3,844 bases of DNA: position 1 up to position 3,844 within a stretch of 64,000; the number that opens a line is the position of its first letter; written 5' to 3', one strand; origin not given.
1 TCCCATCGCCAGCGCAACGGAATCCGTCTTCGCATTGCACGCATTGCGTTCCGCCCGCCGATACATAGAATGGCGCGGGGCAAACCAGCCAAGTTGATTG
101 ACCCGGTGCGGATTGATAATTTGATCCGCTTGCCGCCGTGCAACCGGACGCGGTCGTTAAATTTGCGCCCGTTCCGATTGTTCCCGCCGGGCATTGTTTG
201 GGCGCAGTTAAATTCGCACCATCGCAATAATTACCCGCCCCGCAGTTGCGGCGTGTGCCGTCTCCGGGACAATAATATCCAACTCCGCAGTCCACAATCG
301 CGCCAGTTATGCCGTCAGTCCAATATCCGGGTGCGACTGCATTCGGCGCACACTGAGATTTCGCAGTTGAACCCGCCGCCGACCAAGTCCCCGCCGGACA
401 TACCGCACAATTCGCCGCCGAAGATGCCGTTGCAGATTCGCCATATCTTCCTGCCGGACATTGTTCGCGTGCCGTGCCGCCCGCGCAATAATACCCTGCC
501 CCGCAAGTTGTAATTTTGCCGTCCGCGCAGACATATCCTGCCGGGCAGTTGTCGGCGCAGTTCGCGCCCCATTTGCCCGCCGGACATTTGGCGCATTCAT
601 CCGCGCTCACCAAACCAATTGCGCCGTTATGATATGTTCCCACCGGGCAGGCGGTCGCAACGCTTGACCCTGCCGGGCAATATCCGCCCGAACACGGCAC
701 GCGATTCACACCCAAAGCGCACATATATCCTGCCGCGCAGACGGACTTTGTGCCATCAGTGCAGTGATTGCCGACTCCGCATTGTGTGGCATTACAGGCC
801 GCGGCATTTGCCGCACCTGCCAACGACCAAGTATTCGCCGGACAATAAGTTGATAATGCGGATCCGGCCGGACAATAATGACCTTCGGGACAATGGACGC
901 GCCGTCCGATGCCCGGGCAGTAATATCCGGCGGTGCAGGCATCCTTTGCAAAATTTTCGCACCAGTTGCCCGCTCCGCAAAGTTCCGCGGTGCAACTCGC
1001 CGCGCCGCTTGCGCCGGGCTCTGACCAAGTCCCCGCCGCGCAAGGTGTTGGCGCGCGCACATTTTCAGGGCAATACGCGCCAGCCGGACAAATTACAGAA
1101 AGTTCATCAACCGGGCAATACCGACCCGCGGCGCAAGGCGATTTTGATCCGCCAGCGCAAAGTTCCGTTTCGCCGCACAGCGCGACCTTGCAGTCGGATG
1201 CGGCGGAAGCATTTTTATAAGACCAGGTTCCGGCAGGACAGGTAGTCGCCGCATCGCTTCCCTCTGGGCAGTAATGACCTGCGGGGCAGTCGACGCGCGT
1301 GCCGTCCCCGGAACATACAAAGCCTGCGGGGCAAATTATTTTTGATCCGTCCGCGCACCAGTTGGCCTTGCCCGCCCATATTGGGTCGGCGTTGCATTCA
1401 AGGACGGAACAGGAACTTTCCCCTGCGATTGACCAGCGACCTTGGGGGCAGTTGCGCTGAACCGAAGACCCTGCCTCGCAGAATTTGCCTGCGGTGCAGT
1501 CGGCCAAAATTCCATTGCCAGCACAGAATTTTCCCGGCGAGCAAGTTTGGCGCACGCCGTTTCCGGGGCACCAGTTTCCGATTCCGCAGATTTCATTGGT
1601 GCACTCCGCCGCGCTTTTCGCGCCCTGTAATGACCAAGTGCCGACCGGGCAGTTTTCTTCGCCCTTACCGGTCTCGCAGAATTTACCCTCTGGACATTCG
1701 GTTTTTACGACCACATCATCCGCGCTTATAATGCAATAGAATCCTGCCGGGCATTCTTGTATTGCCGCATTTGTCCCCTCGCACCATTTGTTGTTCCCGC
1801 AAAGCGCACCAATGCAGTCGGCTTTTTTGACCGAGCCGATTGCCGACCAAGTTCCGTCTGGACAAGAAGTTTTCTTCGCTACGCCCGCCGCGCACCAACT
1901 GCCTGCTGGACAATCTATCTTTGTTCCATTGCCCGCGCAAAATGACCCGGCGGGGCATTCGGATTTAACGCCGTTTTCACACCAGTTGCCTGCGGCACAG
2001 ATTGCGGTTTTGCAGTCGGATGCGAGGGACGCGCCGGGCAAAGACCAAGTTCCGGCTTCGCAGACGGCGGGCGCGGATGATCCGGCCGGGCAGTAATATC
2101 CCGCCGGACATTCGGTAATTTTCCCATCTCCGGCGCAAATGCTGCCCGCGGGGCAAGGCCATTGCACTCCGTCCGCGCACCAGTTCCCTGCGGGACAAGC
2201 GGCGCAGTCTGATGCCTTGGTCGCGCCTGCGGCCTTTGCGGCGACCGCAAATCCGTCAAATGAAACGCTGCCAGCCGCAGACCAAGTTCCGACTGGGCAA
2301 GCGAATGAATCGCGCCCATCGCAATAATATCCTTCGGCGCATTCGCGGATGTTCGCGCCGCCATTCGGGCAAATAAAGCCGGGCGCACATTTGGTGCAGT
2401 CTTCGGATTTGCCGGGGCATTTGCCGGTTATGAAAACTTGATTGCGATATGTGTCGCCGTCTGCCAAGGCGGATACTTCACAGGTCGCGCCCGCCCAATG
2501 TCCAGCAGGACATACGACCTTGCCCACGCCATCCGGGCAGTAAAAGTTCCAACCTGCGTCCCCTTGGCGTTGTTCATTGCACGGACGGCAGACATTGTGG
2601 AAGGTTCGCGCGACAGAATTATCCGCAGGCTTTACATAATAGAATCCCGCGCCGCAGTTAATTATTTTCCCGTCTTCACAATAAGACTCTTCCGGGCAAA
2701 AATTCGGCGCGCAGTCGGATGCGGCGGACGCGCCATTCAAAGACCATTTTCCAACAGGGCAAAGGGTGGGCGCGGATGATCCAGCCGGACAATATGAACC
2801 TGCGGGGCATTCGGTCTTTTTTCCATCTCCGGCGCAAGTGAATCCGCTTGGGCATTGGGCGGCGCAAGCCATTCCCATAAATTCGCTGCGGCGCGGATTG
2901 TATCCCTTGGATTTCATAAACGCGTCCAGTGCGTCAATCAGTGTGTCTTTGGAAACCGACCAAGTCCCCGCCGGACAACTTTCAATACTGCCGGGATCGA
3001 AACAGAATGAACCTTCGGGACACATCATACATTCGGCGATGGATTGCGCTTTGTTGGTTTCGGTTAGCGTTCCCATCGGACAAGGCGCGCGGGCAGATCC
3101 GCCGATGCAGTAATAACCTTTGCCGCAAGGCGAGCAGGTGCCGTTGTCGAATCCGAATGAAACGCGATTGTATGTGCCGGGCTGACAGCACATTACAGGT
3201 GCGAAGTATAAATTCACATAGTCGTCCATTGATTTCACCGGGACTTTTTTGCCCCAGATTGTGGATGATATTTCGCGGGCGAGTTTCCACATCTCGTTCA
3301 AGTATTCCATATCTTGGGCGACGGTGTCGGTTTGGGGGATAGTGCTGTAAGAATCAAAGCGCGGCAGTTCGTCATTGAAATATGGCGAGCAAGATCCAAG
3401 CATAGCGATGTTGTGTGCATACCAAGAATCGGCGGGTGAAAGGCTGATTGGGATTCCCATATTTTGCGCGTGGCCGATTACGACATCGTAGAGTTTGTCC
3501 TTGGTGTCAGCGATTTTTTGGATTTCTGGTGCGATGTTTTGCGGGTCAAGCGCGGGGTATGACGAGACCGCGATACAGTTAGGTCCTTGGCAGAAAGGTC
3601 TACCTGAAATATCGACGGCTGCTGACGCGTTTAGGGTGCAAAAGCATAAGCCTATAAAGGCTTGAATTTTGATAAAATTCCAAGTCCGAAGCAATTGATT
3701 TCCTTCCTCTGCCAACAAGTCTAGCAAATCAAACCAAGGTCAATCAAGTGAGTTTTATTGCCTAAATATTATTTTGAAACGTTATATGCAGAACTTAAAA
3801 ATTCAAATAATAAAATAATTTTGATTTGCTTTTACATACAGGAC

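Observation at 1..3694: Giant eukaryote-like cysteine-repeat protein (ephrin-receptor-like / GCC2_GCC3-type CPAGTWS repeats) with bacterial signal peptide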

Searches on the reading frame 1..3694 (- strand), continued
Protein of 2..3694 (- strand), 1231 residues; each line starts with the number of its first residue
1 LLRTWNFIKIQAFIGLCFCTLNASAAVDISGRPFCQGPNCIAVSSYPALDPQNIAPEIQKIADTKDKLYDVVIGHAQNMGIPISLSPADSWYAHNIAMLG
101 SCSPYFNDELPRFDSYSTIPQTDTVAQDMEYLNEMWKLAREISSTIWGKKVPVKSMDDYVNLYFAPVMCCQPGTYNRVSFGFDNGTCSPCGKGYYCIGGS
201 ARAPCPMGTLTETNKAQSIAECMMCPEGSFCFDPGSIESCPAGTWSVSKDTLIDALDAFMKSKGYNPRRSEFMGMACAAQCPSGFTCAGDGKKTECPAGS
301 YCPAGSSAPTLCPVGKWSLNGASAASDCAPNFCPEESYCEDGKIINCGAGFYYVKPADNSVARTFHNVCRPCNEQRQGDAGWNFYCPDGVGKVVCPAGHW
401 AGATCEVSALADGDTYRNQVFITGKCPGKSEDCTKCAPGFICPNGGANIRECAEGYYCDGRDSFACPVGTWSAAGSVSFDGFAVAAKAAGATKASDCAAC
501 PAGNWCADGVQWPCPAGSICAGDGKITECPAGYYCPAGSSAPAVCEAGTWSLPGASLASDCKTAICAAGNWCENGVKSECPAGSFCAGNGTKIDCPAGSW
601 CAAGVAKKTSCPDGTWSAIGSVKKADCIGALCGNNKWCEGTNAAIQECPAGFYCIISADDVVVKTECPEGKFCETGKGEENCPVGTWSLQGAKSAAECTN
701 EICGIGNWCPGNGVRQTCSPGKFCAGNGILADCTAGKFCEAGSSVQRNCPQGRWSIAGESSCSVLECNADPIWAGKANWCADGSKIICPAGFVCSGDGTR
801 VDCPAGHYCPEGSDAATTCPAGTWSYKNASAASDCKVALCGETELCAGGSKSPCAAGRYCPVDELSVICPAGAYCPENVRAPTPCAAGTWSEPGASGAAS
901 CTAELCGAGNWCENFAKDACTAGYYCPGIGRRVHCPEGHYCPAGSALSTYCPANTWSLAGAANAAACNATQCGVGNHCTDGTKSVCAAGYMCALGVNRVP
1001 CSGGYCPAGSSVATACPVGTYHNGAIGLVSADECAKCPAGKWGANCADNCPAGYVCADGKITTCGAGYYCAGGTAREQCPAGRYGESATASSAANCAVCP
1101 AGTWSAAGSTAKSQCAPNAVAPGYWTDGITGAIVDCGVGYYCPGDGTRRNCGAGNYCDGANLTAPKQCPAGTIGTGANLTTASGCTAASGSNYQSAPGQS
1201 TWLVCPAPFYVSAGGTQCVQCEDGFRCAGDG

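Call 20: list_cluster_members(proteins=[P0001, P0003, P0107, P0051, P0002, P0004, P0010, P0014, P0035, P0012])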
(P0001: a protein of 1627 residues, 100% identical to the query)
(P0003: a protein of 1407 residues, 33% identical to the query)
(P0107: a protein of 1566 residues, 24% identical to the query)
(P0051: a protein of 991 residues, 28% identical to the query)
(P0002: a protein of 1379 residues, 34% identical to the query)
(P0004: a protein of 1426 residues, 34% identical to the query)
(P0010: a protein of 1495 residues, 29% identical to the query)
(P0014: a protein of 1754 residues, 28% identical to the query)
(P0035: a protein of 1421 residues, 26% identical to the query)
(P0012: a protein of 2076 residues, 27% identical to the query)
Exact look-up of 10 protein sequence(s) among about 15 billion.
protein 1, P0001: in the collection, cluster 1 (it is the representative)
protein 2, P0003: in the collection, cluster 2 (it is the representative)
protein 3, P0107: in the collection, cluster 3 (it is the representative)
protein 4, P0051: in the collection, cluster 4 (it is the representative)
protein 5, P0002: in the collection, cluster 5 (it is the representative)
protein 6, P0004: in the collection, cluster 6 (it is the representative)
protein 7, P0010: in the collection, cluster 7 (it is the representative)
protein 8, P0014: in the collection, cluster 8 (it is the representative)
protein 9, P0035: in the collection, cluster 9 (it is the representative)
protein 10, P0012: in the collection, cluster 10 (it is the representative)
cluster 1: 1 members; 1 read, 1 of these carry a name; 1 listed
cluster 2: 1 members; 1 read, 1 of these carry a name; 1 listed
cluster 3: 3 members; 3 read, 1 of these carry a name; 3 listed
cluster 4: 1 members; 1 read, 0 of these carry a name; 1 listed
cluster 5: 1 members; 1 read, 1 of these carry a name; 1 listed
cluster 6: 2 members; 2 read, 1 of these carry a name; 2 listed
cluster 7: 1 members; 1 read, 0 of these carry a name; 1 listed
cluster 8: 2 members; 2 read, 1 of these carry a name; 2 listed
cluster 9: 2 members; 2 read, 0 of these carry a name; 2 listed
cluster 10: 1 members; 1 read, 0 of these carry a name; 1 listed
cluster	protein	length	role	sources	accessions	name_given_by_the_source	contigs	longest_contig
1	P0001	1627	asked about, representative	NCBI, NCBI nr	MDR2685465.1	MAG: hypothetical protein LBB23_01675, partial [Rickettsiales bacterium] | hypothetical protein [Rickettsiales bacterium]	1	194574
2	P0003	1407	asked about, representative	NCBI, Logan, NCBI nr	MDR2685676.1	MAG: hypothetical protein LBB23_02780 [Rickettsiales bacterium] | hypothetical protein [Rickettsiales bacterium]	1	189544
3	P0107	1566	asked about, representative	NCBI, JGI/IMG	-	hypothetical protein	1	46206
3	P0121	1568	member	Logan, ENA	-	-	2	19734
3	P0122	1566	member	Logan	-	-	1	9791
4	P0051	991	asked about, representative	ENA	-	-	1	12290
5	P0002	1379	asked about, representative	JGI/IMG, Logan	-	hypothetical protein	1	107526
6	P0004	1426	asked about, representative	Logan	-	-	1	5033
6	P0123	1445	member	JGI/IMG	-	hypothetical protein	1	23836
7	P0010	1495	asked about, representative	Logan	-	-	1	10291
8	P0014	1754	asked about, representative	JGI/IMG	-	hypothetical protein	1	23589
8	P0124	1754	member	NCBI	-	-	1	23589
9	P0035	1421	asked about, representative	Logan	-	-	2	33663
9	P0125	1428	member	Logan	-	-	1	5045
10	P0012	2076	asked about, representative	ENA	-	-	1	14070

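Call 22: find_encoding_contigs(protein=P0107, flank=8000, max_places=2)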
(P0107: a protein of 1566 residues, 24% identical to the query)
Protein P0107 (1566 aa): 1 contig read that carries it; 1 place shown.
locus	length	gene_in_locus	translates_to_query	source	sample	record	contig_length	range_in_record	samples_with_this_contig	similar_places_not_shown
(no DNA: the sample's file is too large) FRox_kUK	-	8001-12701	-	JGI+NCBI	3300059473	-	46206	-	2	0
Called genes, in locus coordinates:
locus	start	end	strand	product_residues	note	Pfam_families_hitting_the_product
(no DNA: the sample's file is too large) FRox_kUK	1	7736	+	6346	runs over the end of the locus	PF00041:fn3, PF25059:FN3_DSCAM-DSCAML_C (faint), PF00041:fn3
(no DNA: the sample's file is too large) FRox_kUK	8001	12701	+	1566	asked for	PF27023:6BHPP (faint)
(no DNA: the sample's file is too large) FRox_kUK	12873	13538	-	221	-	PF13639:zf-RING_2, PF13923:zf-C3HC4_2 (weak), PF17123:zf-RING_11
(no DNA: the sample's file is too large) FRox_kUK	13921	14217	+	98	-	PF07484:Collar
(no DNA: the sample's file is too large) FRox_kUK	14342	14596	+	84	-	-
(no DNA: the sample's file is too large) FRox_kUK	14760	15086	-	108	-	-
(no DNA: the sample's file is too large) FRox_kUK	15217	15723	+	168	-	-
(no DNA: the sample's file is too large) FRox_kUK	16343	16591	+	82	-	-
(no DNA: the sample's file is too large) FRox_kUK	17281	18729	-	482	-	PF03435:Sacchrp_dh_NADP (faint)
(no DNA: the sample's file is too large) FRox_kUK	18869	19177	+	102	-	-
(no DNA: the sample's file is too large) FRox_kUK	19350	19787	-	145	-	?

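Call 23: find_encoding_contigs(protein=P0051, flank=8000, max_places=2)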
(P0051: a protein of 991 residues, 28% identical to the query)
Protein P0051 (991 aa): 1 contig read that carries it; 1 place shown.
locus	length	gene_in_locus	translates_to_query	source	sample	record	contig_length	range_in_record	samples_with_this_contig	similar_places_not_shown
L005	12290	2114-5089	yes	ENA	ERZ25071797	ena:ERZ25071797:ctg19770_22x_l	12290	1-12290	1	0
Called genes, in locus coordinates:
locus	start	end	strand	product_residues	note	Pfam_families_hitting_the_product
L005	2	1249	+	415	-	?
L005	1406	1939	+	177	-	-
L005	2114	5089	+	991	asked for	PF07699:Ephrin_rec_like (faint), PF27023:6BHPP (faint)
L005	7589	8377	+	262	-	-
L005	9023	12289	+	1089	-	?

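Call 24: find_encoding_contigs(protein=P0014, flank=8000, max_places=2)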
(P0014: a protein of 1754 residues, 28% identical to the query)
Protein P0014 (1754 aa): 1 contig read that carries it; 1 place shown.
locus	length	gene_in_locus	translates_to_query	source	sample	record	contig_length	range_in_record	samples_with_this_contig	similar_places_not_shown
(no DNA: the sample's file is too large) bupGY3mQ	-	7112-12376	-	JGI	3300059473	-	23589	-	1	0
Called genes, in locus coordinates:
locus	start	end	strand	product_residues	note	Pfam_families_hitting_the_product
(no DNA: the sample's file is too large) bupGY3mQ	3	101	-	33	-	?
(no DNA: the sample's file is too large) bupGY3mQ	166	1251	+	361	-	PF01239:PPTA (weak)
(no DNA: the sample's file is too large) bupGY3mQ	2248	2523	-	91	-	-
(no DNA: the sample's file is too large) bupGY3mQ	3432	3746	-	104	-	-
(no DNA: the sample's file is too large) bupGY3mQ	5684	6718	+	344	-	-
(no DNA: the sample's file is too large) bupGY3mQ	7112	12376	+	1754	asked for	-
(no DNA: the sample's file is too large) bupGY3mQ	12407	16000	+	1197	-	PF07699:Ephrin_rec_like (faint)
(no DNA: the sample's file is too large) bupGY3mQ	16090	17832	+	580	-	-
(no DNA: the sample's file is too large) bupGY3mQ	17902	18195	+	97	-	-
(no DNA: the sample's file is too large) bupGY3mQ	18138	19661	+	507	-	-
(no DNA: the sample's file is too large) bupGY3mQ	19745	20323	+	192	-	-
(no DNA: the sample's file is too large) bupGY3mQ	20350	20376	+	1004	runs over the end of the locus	-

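Call 75: search_protein_families(library=pfam, proteins=[P0002, P0003], max_evalue=0.1)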
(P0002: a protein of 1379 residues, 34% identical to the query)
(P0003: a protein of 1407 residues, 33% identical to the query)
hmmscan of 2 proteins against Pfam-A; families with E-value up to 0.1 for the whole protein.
P0002 (1379 aa): 0 families

P0003 (1407 aa): 0 families

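Call 90: find_encoding_contigs(protein=P0010, flank=5000, max_places=2)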
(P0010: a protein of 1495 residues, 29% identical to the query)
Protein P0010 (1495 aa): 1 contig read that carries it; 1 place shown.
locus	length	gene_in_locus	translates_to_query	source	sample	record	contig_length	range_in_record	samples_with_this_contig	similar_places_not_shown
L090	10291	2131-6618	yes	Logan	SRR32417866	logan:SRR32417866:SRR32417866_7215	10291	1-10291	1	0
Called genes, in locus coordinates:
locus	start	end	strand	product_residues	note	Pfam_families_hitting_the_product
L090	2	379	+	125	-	?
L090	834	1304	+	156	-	PF07699:Ephrin_rec_like (faint)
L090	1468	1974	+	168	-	-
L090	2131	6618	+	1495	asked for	-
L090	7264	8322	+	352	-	-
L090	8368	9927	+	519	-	-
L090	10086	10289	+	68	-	?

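Call 91: find_encoding_contigs(protein=P0011, flank=5000, max_places=2)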
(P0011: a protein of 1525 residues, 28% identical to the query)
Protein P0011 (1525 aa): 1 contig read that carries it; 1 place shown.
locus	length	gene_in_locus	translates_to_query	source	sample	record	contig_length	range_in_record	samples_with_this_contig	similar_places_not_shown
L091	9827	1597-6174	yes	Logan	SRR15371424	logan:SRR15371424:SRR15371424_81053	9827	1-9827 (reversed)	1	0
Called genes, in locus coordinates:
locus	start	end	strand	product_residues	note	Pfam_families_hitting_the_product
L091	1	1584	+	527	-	?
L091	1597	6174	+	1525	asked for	PF07699:Ephrin_rec_like (faint)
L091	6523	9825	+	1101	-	?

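Call 92: find_encoding_contigs(protein=P0004, flank=5000, max_places=2)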
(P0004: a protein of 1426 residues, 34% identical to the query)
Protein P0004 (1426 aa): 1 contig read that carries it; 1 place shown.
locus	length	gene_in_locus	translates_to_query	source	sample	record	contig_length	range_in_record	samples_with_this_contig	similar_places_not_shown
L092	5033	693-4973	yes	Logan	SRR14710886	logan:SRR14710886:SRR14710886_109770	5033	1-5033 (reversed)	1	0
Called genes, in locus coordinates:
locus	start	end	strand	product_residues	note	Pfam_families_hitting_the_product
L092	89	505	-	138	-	PF01381:HTH_3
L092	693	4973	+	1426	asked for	-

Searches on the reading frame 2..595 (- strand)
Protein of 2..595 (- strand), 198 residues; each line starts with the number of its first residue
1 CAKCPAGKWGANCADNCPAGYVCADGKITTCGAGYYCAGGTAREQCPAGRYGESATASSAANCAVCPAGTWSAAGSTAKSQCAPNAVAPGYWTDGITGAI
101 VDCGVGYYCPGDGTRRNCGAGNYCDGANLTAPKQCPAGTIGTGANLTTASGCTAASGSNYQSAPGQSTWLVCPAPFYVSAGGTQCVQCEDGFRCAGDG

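Call 10: search_protein_families(library=pfam, proteins=[window:2-595:-], max_evalue=10)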
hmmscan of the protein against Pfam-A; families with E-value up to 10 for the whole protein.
seq(198 aa): 2 families
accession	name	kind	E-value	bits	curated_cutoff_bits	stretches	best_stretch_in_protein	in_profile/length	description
PF23091.2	TNFR_ELAPOR1_6th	-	0.11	12.9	33.2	1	58-86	9-36/41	ELAPOR1-like, TNF receptor-like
PF07562.20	NCD3G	-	3.2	8.1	38.9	1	12-72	5-54/54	Nine Cysteines Domain of family 3 GPCR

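Call 54: search_protein_families(library=ncbifam, proteins=[window:2-595:-], max_evalue=10)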
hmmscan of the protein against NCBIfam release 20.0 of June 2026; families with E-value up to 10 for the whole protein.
seq(198 aa): 1 family
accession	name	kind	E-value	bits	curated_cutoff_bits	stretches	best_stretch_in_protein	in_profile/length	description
NF005472.0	PRK07067.1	equivalog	0.72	9.4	338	1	48-108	142-201/257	L-iditol 2-dehydrogenase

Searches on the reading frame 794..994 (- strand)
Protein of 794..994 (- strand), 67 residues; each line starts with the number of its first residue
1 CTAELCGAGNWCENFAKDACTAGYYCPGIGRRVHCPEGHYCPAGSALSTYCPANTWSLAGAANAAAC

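Call 10: search_protein_families(library=pfam, proteins=[window:794-994:-], max_evalue=10)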
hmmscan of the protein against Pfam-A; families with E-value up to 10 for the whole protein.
seq(67 aa): 5 families
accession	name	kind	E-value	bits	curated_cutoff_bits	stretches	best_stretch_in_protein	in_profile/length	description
PF14625.12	Lustrin_cystein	-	0.033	14.9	27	1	33-51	25-44/46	Lustrin, cysteine-rich repeated domain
PF25543.1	zf-CCCH_tandem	-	0.12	13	24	1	5-41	10-39/51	Tandem CCCH zinc finger domains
PF17556.7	MIT_LIKE_ACTX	-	0.3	12.2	27.5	0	1-57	3-62/68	MIT-like atracotoxin family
PF17907.7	AWS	-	1.2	9.7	23.3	1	1-14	20-33/39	AWS domain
PF04706.18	Dickkopf_N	-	5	8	25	0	34-51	7-23/51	Dickkopf N-terminal cysteine-rich region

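Call 54: search_protein_families(library=ncbifam, proteins=[window:794-994:-], max_evalue=10)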
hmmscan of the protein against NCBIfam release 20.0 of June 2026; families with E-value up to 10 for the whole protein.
seq(67 aa): 0 families
